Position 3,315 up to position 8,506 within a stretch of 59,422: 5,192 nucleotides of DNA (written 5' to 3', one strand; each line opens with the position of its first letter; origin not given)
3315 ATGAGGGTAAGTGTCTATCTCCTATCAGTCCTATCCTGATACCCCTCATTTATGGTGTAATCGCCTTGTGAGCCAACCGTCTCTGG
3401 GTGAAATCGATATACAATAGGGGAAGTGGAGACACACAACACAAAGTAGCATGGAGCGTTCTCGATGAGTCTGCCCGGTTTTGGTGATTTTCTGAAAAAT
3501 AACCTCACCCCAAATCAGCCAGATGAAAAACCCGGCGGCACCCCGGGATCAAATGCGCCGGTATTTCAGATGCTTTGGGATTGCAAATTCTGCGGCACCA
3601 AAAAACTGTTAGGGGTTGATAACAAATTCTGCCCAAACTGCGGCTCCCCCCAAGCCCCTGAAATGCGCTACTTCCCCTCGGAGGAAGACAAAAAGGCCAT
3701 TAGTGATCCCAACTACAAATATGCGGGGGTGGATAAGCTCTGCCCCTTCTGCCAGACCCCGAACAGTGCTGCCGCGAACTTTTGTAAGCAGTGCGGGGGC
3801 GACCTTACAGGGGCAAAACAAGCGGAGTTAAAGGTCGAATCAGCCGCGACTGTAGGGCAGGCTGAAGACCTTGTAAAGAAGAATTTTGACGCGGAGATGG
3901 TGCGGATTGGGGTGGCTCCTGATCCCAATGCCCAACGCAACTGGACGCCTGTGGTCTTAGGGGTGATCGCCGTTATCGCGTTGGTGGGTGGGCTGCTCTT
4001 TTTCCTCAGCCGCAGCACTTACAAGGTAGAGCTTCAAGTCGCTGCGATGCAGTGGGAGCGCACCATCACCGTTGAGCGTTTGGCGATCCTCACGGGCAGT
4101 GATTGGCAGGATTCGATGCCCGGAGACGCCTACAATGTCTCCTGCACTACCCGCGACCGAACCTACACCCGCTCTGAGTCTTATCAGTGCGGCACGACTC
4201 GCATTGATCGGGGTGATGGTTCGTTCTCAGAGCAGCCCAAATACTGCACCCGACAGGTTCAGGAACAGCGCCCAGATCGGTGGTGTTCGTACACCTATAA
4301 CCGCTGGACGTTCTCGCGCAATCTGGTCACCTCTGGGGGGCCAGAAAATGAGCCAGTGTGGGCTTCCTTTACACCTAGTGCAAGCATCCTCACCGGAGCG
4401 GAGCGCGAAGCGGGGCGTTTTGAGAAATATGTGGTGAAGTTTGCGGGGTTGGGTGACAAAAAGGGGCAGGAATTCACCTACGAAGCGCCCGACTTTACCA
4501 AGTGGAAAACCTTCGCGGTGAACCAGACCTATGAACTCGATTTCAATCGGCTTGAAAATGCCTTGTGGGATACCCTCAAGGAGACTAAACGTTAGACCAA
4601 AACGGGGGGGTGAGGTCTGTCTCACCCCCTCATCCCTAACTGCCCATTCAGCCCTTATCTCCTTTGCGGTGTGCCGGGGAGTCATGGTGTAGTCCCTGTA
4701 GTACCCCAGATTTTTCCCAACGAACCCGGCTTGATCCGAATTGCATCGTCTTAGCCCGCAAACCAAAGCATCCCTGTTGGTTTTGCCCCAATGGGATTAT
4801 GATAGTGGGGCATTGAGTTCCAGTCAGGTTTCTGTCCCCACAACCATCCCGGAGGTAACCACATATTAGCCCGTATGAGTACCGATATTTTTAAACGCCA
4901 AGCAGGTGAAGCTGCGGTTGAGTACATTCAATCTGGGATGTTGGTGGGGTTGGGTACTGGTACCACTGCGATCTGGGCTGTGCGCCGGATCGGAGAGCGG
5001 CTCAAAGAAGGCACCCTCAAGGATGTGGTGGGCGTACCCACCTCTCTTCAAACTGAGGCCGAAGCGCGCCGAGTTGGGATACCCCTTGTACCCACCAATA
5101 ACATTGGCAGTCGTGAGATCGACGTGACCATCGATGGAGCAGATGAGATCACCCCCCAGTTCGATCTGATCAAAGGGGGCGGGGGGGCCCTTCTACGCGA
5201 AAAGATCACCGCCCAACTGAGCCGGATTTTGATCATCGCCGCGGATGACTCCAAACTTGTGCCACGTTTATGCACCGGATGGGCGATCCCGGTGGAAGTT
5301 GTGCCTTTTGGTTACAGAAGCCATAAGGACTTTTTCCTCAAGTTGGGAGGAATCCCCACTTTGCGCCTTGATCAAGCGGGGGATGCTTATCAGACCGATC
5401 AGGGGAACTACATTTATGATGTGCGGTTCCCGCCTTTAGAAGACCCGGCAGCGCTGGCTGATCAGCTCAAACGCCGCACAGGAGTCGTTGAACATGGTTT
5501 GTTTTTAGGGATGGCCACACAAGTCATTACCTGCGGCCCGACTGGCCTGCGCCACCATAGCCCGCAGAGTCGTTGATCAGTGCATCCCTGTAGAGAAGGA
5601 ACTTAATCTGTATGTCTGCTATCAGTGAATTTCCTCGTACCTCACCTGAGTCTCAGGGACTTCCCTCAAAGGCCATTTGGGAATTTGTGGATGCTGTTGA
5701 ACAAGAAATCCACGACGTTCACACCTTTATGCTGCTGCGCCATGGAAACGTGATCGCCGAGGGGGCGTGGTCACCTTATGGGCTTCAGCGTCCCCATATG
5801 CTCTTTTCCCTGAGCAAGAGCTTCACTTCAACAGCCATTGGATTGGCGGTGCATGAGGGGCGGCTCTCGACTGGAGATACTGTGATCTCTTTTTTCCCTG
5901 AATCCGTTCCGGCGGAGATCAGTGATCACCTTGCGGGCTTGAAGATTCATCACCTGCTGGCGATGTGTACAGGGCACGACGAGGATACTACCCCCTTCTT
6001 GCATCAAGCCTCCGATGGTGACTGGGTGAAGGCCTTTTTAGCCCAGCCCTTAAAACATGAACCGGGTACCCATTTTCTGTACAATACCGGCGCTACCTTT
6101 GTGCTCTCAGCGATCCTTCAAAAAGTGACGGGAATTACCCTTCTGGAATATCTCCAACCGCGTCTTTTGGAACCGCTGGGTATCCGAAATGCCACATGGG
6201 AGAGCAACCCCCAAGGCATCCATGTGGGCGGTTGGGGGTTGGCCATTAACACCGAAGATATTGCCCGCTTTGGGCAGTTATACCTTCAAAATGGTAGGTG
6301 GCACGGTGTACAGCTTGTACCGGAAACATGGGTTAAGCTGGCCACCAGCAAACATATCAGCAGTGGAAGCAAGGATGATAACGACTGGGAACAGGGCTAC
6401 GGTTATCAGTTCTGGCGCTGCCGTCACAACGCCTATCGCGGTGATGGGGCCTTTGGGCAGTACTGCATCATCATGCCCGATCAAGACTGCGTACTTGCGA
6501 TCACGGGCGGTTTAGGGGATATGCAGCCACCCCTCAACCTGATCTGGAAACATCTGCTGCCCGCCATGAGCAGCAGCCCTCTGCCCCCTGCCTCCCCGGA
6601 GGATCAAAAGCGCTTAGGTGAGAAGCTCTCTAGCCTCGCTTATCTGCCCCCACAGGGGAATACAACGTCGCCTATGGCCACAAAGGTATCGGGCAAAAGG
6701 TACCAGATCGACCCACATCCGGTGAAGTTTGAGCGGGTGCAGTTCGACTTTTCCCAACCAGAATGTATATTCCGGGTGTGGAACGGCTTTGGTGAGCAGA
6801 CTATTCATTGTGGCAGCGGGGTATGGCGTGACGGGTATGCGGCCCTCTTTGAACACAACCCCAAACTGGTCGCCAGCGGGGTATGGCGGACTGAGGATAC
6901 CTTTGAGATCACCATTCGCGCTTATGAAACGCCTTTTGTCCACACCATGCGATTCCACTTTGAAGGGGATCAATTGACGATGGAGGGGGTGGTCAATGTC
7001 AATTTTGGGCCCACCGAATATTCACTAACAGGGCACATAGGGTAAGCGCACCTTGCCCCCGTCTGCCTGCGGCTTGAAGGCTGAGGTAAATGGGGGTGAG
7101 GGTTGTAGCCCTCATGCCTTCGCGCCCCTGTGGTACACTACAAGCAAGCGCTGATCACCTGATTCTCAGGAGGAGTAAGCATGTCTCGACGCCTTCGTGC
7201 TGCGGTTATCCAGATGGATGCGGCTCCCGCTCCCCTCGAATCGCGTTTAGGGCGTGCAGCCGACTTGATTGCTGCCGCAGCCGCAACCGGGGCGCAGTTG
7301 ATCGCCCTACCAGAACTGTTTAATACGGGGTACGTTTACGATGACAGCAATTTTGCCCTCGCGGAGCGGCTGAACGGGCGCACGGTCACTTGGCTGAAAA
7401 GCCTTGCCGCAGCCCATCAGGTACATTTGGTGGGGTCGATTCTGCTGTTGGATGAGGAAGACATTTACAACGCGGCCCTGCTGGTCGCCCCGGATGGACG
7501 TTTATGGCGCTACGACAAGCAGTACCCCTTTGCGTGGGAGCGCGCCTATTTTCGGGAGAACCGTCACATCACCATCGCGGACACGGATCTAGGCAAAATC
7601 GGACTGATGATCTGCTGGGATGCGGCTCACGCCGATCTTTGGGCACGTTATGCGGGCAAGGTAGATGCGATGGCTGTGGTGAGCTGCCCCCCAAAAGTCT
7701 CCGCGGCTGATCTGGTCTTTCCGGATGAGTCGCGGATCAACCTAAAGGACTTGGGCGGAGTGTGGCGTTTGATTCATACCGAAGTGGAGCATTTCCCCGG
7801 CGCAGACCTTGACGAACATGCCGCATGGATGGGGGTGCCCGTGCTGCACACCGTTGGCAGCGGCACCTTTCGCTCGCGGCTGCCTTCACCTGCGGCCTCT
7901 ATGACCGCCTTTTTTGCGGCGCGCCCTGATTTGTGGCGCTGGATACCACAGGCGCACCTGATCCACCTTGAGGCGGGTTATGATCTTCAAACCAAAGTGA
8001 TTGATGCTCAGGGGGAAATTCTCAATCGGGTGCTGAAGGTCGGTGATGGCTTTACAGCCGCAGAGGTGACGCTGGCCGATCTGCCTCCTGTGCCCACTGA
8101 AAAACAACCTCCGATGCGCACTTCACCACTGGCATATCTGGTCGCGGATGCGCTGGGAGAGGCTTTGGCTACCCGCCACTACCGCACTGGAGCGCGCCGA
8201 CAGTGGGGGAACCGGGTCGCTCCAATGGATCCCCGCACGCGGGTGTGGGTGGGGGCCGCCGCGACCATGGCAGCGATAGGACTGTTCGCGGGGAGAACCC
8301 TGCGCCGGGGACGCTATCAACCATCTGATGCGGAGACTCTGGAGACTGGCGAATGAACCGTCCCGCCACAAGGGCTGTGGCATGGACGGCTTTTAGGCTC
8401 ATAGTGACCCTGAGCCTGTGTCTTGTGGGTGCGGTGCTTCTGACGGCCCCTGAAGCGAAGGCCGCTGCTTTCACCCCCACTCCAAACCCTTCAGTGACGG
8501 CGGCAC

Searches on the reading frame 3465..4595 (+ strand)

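Call 30: search_protein_families(library=pfam, proteins=[window:3465-4595:+], max_evalue=0.000001)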
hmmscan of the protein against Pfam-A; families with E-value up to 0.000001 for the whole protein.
window:3465-4595:+ (376 aa): 1 family
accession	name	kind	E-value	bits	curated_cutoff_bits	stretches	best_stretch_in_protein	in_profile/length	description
PF12773.13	DZR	-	1.9e-08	34.8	27.3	1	40-111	1-45/45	Double zinc ribbon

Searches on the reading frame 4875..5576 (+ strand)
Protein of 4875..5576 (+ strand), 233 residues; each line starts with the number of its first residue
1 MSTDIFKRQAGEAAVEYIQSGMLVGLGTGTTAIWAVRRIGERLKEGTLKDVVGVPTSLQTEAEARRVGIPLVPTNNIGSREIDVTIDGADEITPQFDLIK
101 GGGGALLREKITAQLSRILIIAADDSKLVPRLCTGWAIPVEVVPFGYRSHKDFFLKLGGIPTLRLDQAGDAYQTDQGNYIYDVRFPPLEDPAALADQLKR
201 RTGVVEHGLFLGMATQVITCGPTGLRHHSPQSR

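Call 30: search_protein_families(library=pfam, proteins=[window:4875-5576:+], max_evalue=0.000001)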
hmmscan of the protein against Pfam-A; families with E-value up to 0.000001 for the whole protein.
window:4875-5576:+ (233 aa): 1 family
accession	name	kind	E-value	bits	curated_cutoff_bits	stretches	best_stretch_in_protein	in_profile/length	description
PF06026.20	Rib_5-P_isom_A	-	2.7e-54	183.8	26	1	52-222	1-171/173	Ribose 5-phosphate isomerase A (phosphoriboisomerase A)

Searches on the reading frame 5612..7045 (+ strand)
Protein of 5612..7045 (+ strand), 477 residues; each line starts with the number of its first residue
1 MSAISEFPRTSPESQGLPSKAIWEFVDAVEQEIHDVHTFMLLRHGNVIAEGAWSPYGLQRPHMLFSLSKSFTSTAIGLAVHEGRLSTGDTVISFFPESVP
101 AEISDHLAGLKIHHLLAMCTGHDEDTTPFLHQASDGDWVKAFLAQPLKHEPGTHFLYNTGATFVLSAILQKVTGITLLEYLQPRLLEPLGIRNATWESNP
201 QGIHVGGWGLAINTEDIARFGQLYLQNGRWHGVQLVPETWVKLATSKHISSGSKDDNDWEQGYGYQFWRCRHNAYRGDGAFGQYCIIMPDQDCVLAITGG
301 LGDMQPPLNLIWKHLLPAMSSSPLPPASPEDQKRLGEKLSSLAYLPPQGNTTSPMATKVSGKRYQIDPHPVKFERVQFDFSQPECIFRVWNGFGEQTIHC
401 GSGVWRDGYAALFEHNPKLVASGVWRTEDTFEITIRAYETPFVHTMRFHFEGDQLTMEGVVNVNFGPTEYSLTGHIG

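Call 30: search_protein_families(library=pfam, proteins=[window:5612-7045:+], max_evalue=0.000001)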
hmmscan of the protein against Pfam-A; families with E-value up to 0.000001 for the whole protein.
window:5612-7045:+ (477 aa): 1 family
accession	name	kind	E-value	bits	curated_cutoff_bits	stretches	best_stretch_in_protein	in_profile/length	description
PF00144.29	Beta-lactamase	-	4.6e-31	108.7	27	1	39-297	19-306/329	Beta-lactamase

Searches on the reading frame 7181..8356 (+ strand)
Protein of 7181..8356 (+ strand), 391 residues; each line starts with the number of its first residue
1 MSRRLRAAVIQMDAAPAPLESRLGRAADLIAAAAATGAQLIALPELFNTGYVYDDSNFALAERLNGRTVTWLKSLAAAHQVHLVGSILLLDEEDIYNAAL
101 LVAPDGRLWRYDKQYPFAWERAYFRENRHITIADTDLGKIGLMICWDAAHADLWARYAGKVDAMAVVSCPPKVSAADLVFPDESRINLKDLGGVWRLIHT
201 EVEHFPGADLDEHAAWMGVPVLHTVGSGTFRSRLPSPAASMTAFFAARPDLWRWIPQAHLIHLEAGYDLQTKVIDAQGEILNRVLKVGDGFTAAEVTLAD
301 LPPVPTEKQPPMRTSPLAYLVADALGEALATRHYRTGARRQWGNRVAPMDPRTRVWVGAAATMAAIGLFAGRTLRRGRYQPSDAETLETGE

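Call 30: search_protein_families(library=pfam, proteins=[window:7181-8356:+], max_evalue=0.000001)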
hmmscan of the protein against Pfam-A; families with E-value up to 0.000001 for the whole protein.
window:7181-8356:+ (391 aa): 1 family
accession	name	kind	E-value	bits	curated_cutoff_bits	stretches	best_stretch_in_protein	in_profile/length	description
PF00795.27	CN_hydrolase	-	2e-30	106.4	23.2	1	6-159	1-163/256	Carbon-nitrogen hydrolase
